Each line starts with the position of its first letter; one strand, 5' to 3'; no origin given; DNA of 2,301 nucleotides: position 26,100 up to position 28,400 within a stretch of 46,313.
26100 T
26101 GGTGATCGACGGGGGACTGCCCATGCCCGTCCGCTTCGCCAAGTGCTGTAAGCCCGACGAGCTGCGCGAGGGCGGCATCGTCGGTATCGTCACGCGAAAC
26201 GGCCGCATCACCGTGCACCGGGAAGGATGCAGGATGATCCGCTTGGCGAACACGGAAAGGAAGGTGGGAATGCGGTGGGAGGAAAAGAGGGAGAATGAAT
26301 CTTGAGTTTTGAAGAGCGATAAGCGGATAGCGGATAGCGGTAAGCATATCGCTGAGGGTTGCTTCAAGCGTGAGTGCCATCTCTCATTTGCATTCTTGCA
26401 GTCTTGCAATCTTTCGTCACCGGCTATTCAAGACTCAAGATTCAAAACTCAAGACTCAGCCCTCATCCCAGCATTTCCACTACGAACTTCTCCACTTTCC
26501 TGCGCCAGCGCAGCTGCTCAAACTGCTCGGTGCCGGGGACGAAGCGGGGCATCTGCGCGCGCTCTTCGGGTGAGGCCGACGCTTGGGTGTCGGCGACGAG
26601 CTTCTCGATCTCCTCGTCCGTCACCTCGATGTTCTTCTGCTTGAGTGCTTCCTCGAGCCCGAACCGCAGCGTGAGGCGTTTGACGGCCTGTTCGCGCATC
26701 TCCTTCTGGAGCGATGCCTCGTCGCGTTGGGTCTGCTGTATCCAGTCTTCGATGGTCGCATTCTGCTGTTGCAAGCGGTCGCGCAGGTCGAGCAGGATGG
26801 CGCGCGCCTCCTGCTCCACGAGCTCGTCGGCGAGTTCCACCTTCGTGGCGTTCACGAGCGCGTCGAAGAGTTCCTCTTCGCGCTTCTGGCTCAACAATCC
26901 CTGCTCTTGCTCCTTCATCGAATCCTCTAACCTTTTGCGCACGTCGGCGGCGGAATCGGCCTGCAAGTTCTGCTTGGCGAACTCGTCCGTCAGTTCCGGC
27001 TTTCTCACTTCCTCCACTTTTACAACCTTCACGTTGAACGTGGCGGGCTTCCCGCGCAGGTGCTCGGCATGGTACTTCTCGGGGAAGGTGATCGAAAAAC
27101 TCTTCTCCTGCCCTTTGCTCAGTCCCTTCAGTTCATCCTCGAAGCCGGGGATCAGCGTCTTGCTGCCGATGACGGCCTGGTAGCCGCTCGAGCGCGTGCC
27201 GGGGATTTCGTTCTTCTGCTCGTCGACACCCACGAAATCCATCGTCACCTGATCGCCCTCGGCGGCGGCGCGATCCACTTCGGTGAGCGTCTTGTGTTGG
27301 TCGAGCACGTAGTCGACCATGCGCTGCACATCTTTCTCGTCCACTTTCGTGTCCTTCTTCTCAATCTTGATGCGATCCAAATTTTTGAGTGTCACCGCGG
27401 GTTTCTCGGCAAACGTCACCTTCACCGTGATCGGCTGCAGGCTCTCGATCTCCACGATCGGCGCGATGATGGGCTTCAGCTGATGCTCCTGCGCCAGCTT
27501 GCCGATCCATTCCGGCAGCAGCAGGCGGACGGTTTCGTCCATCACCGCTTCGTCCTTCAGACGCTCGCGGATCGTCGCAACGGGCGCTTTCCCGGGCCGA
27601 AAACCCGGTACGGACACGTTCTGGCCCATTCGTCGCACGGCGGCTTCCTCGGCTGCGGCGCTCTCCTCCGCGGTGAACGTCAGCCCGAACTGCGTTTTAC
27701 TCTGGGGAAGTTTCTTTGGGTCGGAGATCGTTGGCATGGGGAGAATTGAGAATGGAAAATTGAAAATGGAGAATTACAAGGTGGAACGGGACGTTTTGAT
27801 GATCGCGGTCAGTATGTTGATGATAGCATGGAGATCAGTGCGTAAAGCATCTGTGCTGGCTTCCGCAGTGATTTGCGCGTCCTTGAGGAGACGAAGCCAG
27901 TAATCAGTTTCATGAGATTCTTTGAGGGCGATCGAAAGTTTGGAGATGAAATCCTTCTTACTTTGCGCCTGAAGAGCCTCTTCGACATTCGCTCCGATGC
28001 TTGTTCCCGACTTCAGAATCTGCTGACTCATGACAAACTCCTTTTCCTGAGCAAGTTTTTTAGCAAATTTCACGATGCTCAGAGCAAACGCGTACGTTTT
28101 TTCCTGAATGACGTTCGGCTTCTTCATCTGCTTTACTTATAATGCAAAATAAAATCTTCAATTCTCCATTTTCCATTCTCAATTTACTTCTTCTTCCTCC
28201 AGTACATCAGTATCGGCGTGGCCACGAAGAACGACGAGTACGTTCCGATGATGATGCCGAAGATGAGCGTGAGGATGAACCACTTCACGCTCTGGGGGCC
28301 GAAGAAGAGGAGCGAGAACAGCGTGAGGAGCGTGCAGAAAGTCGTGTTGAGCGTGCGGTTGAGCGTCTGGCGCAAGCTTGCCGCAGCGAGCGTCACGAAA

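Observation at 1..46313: Most intergenic spacers are occupied by families of degenerate 7-8-nt tandem-repeat arrays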

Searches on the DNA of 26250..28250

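Call 115: search_rna_families(source=window, start=26250, end=28250, threshold=evalue, max_evalue=1)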
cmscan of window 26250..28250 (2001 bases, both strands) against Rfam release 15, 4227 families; matches with E-value up to 1: 1.
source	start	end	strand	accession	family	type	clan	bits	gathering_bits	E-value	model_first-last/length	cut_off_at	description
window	26290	26336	+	RF01138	sR23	Gene; snRNA; snoRNA; CD-box;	-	16.4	45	0.4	1-54/54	no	Small nucleolar RNA sR23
